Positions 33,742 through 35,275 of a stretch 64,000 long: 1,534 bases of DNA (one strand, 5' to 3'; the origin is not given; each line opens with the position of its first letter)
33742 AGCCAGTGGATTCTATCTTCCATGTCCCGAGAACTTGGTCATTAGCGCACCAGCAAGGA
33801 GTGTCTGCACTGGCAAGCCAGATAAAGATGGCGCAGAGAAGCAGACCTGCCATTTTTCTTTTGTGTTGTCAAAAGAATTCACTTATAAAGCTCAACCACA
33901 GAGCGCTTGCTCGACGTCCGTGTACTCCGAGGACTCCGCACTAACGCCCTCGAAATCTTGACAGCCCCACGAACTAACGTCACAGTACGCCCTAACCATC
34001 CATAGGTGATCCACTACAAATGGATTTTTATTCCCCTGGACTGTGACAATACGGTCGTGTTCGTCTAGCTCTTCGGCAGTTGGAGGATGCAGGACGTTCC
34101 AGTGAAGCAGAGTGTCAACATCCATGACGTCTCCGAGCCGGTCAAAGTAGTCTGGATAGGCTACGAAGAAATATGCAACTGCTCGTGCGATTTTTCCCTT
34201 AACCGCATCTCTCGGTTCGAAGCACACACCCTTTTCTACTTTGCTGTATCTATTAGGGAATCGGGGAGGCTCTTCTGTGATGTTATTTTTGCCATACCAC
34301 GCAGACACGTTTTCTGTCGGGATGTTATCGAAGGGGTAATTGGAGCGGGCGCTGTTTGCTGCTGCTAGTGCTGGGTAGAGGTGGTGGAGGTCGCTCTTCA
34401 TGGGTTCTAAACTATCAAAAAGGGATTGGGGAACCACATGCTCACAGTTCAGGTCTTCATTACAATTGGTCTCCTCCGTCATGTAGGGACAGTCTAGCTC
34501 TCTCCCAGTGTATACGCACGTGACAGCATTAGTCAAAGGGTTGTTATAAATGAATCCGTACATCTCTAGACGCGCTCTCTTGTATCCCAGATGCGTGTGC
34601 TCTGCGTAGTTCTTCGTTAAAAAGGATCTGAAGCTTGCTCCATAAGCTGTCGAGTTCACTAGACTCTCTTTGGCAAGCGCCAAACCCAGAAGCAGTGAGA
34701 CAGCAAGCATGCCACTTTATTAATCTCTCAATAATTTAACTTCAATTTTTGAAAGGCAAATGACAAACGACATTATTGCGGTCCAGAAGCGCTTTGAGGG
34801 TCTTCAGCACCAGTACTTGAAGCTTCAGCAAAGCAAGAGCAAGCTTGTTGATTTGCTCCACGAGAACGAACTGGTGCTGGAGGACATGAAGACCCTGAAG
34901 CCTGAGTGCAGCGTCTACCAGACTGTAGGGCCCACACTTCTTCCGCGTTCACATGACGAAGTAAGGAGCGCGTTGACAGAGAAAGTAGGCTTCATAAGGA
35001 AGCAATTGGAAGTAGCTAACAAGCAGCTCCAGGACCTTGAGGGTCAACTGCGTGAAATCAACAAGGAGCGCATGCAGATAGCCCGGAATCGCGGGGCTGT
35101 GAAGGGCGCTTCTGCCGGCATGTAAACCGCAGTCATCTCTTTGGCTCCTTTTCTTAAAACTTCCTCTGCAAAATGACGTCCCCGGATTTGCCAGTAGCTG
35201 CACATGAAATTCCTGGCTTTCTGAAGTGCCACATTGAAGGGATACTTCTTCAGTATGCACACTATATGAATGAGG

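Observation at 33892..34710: Bacterial-type Endonuclease I (Vvn/EndA family) with a signal peptide: a secreted nuclease of possible lateral origin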

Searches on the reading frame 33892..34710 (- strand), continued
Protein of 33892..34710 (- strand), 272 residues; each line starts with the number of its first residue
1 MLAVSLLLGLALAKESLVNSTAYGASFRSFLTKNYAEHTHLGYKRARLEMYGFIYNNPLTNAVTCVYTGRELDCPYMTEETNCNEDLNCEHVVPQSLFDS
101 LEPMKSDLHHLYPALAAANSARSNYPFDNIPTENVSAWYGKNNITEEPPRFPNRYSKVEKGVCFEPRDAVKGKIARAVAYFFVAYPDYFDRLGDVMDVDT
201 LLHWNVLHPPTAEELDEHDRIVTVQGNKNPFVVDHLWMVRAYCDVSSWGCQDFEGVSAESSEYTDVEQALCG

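Call 60: find_encoding_contigs(protein=P0003, flank=4000, max_places=1)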
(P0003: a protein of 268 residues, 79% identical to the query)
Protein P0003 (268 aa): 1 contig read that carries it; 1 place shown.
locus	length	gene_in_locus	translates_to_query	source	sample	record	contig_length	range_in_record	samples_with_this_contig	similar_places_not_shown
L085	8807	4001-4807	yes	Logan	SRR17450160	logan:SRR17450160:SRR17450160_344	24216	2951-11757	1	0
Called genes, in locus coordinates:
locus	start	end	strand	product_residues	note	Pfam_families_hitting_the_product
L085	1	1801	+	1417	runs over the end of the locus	PF26128:Gad2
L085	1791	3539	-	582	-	-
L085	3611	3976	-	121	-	PF01920:Prefoldin_2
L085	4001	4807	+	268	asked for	PF04231:Endonuclease_1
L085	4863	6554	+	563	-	PF08773:CathepsinC_exc, PF00112:Peptidase_C1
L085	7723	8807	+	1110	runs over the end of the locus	PF00023:Ank (faint), PF12796:Ank_2, PF13606:Ank_3 (faint), PF13637:Ank_4 (faint), PF13857:Ank_5 (faint), PF12796:Ank_2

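Call 61: find_encoding_contigs(protein=P0071, flank=4000, max_places=1)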
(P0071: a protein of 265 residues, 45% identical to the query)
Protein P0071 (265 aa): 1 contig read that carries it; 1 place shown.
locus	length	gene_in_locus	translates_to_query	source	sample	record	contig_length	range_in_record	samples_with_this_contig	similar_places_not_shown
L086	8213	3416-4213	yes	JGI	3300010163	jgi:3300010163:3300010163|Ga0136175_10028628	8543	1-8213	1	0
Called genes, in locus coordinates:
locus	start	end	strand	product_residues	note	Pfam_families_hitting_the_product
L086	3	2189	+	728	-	?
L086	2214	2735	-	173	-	PF01775:Ribosomal_L18A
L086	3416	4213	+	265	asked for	PF04231:Endonuclease_1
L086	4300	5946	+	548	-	PF01336:tRNA_anti-codon, PF00152:tRNA-synt_2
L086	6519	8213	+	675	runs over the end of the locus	?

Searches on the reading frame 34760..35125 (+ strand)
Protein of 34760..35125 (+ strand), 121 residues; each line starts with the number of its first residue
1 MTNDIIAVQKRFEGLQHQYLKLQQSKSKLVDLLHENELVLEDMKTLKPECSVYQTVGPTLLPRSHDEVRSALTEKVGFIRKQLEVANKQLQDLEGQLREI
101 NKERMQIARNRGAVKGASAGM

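Call 4: search_protein_families(library=pfam, proteins=[window:34760-35125:+], max_evalue=0.01)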
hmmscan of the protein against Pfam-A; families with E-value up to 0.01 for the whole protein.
window:34760-35125:+ (121 aa): 2 families
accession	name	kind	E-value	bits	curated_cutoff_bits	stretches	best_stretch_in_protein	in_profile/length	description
PF01920.25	Prefoldin_2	-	4.8e-15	55.9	27.6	1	8-105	3-100/106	Prefoldin subunit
PF09486.15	HrpB7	-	0.0074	17.2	29.7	0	64-114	76-123/157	Bacterial type III secretion protein (HrpB7)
